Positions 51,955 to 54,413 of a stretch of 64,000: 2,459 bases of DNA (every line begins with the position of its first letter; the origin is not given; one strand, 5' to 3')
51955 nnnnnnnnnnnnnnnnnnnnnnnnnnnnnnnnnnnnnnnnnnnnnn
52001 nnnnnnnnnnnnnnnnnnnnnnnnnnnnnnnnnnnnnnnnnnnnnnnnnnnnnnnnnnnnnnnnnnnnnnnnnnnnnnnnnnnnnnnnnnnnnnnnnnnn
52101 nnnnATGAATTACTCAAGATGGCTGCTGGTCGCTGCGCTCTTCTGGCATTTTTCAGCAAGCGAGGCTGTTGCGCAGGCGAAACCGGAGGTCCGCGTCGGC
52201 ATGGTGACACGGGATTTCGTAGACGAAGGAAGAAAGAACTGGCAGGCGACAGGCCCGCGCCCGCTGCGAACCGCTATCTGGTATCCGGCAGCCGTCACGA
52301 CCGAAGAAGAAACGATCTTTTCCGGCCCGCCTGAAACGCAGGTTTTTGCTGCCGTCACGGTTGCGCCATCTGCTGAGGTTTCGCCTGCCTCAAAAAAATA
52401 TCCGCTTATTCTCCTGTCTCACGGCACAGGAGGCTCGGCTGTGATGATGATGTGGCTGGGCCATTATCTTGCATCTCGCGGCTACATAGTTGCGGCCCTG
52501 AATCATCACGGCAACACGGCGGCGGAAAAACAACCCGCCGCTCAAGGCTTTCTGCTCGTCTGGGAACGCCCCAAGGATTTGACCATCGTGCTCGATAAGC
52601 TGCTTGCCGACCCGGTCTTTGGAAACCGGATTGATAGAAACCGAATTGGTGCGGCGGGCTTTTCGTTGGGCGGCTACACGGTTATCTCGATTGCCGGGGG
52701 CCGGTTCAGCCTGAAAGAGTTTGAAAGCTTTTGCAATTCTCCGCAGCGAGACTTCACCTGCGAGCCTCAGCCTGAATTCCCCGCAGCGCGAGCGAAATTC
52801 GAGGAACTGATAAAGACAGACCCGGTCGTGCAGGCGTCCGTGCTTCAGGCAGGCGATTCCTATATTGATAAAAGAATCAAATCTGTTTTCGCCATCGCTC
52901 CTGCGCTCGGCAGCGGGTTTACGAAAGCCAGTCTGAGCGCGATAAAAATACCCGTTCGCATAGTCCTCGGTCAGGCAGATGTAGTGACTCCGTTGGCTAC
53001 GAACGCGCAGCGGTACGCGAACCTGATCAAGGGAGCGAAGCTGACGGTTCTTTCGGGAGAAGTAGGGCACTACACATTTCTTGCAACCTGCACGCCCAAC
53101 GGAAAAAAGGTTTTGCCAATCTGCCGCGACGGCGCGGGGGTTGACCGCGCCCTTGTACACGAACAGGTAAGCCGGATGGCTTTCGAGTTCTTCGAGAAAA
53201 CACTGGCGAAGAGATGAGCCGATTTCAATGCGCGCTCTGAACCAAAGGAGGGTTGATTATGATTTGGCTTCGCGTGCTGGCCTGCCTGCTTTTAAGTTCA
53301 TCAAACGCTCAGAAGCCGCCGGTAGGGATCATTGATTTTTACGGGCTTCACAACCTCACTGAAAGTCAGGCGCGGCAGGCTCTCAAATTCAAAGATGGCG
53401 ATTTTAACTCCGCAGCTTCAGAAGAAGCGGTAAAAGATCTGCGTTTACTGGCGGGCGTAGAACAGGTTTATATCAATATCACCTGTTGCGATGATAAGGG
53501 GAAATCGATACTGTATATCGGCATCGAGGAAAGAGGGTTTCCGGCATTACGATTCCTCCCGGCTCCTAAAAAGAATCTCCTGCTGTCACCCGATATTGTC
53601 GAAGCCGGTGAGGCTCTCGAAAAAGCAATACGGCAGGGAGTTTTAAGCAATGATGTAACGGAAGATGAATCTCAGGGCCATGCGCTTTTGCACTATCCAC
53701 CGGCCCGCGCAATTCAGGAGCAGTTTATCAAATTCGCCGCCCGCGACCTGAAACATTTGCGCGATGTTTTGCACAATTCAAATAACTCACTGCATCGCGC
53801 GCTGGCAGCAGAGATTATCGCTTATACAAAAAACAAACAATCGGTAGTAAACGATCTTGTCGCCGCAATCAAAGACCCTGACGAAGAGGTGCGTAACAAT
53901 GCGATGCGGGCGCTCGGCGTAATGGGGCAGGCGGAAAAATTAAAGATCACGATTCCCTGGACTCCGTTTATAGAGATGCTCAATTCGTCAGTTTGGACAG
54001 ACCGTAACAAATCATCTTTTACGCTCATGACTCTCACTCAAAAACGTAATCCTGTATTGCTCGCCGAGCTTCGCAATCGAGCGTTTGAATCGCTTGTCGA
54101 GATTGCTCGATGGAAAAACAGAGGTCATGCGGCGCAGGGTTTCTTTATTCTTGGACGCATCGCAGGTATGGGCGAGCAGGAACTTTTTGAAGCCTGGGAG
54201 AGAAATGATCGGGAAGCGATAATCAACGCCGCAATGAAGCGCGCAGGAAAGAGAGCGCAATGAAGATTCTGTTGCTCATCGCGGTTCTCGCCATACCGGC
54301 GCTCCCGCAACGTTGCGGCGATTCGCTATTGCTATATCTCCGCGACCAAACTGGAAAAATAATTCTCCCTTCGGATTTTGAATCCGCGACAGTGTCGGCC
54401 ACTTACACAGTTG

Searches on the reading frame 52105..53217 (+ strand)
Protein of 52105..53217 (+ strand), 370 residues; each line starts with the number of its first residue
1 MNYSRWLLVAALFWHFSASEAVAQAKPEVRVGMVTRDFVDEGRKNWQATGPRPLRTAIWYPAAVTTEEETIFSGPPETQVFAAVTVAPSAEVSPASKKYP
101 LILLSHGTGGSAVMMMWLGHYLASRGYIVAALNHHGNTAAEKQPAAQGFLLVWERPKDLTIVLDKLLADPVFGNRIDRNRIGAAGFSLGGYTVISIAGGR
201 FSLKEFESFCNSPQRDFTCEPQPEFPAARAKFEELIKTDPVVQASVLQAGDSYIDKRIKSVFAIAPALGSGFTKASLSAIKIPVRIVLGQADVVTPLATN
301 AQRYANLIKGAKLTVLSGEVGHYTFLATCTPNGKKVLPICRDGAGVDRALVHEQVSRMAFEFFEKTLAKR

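Call 4: search_protein_families(library=pfam, proteins=[window:52105-53217:+], max_evalue=0.1)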
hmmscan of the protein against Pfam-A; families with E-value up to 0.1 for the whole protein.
window:52105-53217:+ (370 aa): 7 families
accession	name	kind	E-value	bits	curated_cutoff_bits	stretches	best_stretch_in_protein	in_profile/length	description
PF03403.19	PAF-AH_p_II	-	1.7e-10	40.4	20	1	88-140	90-141/372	Platelet-activating factor acetylhydrolase, isoform II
PF12740.14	PETase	-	7.3e-10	39.1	28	1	95-204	50-150/263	PET hydrolase-like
PF12146.15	Hydrolase_4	-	2.5e-06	27.4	27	1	101-196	6-93/239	Serine aminopeptidase, S33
PF00326.27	Peptidase_S9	-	2.7e-05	24.2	22.6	1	117-198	5-83/213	Prolyl oligopeptidase family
PF07224.18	Chlorophyllase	-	6.4e-05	22.3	26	1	97-202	40-139/301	Chlorophyllase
PF00561.26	Abhydrolase_1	-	0.0022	18.2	25.8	0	100-193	1-83/245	alpha/beta hydrolase fold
PF01738.24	DLH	-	0.058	13.4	21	0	93-200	7-118/217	Dienelactone hydrolase family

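Call 5: search_protein_families(library=ncbifam, proteins=[window:52105-53217:+], max_evalue=0.1)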
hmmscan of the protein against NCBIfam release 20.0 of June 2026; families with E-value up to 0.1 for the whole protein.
window:52105-53217:+ (370 aa): 10 families
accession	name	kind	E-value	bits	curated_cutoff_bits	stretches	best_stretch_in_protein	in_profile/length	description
NF051441.1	BisHyethTerphBdeA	equivalog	2.1e-09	37.1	520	1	102-204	102-193/305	bis(hydroxyethyl) terephthalate hydrolase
NF053518.1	DipepPtdsDpp5Prph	equivalog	1.8e-06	26.8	900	1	95-199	421-526/655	dipeptidyl-peptidase Dpp5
NF051488.1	bifunc_PcaDC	exception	3.7e-06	26.3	390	1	263-322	175-232/375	bifunctional 3-oxoadipate enol-lactonase/4-carboxymuconolactone decarboxylase PcaDC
TIGR02427.1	protocat_pcaD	equivalog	9.9e-05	21.8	255.85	1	274-322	186-232/251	3-oxoadipate enol-lactonase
NF047920.1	lactonase_UilS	equivalog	0.00023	20.9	400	1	94-200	19-119/285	UilS family quorum-quenching N-acyl-homoserine lactonase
NF051487.1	bifunc_PcaCD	exception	0.0003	20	430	1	260-318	333-390/413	bifunctional 4-carboxymuconolactone decarboxylase/3-oxoadipate enol-lactonase PcaCD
NF007857.0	PRK10566.1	equivalog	0.0015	18.3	201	1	89-201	17-129/249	esterase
NF008525.0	PRK11460.1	equivalog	0.01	15.1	191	1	93-125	10-42/232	esterase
NF033523.0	lasso_peptidase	equivalog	0.014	14.2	400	1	120-194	430-509/638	Atxe2 family lasso peptide isopeptidase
TIGR01250.1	pro_imino_pep_2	subfamily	0.072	12.6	167.65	0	275-326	225-273/288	proline iminopeptidase-family hydrolase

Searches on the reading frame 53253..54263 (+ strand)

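Call 4: search_protein_families(library=pfam, proteins=[window:53253-54263:+], max_evalue=0.1)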
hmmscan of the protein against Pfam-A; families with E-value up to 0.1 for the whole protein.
window:53253-54263:+ (336 aa): 5 families
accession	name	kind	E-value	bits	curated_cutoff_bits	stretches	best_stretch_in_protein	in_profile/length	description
PF13646.12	HEAT_2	-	2.1e-10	41.2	27.7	1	167-230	2-64/88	HEAT repeats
PF02985.28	HEAT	-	0.00028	21.3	23.5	1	201-226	4-29/31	HEAT repeat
PF25786.1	HEAT_GCN1_C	-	0.013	15.9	27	1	172-233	43-103/151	GCN1-like, C-terminal HEAT repeats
PF22566.2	UBA_8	-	0.026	14.7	26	0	37-56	18-37/46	UBA-like domain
PF24714.1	TOR1L1_N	-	0.058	13.2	43.3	0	197-226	82-111/281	TORTIFOLIA1 N-terminal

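Call 5: search_protein_families(library=ncbifam, proteins=[window:53253-54263:+], max_evalue=0.1)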
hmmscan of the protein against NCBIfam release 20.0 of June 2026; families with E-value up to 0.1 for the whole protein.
window:53253-54263:+ (336 aa): 2 families
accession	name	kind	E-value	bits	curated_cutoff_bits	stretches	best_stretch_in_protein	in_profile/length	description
NF007244.0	PRK09687.1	equivalog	0.0064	15.8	275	0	175-228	140-191/285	putative lyase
NF045662.1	DVU0298_fam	equivalog_domain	0.063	12.8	75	0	196-231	144-179/213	DVU0298 family protein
